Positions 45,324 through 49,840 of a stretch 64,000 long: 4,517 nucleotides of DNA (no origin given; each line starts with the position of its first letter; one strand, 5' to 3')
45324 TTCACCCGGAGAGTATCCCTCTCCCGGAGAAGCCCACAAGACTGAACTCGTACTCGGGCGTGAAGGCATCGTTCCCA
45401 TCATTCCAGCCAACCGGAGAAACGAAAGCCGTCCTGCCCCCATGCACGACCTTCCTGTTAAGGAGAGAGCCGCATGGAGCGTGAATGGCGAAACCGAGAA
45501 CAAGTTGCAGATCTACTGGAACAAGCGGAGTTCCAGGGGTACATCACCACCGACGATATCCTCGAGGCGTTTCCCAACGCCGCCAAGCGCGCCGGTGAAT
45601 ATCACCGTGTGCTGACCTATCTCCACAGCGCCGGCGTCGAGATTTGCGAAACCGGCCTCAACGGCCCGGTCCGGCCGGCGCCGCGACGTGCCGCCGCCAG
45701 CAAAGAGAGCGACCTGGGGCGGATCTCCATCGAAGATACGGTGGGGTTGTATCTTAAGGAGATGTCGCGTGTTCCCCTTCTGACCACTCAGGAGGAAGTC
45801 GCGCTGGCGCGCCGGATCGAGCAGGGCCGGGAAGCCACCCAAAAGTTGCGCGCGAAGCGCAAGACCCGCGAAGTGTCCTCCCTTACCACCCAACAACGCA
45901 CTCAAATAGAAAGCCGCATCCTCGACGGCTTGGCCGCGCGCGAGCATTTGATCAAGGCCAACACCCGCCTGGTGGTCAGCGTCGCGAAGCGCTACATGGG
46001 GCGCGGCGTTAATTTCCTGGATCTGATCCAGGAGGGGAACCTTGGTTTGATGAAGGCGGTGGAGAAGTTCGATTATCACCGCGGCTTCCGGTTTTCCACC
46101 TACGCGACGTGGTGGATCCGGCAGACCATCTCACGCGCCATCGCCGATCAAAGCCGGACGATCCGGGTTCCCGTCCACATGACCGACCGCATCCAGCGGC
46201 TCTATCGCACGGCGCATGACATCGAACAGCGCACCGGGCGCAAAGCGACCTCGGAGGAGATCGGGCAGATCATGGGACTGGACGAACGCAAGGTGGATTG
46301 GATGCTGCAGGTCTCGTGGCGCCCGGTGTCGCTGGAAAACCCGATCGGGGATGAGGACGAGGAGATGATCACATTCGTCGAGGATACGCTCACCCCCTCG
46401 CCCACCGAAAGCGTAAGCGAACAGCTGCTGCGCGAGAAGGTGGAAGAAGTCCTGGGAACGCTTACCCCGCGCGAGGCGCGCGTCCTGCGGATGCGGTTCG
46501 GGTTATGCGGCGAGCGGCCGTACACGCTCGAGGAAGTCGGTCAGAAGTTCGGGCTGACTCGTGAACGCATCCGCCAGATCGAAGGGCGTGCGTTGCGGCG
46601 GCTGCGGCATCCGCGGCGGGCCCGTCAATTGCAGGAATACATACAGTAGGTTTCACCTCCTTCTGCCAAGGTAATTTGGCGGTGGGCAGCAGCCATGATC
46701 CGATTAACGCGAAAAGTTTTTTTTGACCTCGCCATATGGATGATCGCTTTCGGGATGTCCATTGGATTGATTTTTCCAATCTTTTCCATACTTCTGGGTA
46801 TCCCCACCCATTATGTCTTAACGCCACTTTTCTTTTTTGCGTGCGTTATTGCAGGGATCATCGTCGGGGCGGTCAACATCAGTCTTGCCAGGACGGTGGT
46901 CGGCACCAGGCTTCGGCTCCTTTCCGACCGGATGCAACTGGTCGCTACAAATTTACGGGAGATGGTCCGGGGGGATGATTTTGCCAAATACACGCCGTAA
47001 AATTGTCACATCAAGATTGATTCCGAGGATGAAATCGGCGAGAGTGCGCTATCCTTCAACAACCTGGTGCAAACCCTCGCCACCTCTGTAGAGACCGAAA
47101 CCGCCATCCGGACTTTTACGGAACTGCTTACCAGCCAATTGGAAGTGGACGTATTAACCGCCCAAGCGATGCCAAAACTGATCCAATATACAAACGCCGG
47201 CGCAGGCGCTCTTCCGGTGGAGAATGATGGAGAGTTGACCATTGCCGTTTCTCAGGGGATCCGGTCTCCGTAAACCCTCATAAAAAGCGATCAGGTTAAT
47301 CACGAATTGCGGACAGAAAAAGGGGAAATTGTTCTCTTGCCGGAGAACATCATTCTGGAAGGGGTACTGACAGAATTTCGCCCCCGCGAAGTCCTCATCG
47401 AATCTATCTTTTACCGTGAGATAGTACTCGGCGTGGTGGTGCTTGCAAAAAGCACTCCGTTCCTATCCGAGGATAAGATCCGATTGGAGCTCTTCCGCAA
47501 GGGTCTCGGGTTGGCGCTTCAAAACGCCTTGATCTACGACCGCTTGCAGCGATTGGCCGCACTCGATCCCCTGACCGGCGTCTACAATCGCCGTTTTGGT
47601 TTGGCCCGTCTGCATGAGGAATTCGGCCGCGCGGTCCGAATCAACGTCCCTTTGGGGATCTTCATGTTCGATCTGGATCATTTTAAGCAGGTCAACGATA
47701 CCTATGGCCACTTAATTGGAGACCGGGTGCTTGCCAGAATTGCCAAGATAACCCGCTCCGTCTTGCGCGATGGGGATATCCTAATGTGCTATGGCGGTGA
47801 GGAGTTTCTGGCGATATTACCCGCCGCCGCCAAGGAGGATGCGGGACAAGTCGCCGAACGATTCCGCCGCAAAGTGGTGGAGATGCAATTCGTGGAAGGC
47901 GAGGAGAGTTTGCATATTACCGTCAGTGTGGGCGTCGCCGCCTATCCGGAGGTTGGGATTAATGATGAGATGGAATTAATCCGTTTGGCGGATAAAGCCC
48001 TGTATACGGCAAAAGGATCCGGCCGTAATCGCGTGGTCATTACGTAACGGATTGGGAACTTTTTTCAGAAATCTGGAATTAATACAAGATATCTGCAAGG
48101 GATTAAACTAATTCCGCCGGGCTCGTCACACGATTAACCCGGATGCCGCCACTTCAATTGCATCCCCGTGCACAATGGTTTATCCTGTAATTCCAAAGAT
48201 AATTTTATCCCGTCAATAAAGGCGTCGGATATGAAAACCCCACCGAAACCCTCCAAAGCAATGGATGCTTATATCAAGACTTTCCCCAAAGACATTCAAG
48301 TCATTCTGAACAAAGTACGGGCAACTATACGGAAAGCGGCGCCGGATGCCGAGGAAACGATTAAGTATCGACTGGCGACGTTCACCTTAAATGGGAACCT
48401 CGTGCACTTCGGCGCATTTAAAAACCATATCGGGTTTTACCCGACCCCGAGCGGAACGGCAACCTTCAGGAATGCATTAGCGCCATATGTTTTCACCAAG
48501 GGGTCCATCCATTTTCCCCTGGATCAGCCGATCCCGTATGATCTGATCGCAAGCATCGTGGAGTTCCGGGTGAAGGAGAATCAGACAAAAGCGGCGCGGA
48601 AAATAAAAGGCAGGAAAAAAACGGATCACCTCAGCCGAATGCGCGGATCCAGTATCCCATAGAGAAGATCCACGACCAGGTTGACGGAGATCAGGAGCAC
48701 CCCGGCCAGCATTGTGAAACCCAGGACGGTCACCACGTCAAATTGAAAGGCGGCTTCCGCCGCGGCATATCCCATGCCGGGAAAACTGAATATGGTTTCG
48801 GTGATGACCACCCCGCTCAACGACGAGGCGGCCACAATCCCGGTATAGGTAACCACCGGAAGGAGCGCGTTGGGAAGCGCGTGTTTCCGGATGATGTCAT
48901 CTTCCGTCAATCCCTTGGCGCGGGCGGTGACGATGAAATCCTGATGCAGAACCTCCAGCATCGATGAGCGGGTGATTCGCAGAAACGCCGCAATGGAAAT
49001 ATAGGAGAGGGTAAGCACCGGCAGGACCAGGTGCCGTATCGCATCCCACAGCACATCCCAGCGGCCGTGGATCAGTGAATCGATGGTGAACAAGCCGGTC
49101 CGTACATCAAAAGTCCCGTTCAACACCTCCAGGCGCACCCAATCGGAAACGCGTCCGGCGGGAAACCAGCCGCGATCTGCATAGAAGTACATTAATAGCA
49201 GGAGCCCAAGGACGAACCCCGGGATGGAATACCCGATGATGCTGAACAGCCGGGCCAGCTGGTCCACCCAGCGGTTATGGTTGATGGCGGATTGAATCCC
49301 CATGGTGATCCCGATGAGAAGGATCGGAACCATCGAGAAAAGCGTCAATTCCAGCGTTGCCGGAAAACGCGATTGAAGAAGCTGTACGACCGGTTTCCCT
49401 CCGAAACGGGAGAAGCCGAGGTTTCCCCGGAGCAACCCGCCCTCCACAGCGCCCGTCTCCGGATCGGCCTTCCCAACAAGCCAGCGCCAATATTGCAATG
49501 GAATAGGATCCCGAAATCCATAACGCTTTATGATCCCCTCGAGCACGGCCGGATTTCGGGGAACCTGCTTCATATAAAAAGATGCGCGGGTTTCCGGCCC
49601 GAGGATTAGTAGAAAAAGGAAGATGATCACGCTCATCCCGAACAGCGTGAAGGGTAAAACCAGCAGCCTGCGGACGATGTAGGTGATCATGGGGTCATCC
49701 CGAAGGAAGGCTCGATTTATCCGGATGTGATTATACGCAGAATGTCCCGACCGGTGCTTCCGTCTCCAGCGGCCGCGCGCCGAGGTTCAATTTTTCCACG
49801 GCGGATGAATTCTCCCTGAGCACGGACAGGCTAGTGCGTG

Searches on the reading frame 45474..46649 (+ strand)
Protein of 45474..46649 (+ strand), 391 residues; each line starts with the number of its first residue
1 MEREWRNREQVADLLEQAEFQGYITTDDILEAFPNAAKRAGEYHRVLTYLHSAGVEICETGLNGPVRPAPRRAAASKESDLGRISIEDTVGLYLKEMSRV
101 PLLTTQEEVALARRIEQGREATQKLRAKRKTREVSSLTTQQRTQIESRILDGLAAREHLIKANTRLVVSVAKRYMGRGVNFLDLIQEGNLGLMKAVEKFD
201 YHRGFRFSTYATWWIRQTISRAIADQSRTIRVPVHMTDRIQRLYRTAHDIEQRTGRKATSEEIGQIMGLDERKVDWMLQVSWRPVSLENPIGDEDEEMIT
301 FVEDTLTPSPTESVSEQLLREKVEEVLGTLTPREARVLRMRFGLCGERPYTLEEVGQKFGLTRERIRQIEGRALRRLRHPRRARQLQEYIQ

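Call 51: search_protein_families(library=pfam, proteins=[window:45474-46649:+], max_evalue=0.00001)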
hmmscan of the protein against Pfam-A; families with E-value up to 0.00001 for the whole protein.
window:45474-46649:+ (391 aa): 5 families
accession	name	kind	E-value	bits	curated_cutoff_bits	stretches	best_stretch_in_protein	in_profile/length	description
PF04542.20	Sigma70_r2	-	5.6e-24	84.2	24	1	159-229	1-71/71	Sigma-70 region 2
PF04545.22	Sigma70_r4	-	1.7e-21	75.9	24.1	1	326-379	1-50/50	Sigma-70, region 4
PF04539.22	Sigma70_r3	-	1.8e-16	60.4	25.3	1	239-313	2-77/78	Sigma-70 region 3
PF00140.25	Sigma70_r1_2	-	5.5e-15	55.5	22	1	88-121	1-34/34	Sigma-70 factor, region 1.2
PF03979.19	Sigma70_r1_1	-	8.5e-06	26.1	22.5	0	7-60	3-56/81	Sigma-70 factor, region 1.1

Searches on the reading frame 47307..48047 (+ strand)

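Call 51: search_protein_families(library=pfam, proteins=[window:47307-48047:+], max_evalue=0.00001)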
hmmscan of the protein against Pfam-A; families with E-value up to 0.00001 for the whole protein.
window:47307-48047:+ (246 aa): 1 family
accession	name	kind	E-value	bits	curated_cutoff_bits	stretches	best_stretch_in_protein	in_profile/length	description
PF00990.26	GGDEF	-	1.9e-43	148.5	23.8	1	84-242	1-161/161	Diguanylate cyclase, GGDEF domain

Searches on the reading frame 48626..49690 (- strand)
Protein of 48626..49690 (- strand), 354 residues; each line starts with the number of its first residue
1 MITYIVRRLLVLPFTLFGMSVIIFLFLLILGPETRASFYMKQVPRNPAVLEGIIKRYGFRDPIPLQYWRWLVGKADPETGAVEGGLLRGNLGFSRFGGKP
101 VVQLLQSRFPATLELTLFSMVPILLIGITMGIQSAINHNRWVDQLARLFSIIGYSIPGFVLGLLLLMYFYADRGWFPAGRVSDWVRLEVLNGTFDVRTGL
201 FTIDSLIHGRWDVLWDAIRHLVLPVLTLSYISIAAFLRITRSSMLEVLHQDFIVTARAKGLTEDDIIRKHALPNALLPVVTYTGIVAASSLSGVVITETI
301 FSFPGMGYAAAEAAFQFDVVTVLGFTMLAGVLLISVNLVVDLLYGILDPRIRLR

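Call 51: search_protein_families(library=pfam, proteins=[window:48626-49690:-], max_evalue=0.00001)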
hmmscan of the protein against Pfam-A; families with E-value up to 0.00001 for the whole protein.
window:48626-49690:- (354 aa): 2 families
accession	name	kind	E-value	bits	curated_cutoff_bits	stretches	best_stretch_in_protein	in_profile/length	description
PF00528.27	BPD_transp_1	-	1e-41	143.1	26.4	1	127-352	1-183/184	Binding-protein-dependent transport system inner membrane component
PF19300.4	BPD_transp_1_N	-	9.2e-10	39.2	23.8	1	1-116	1-114/114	Binding-prot-dependent transport system membrane comp, N-term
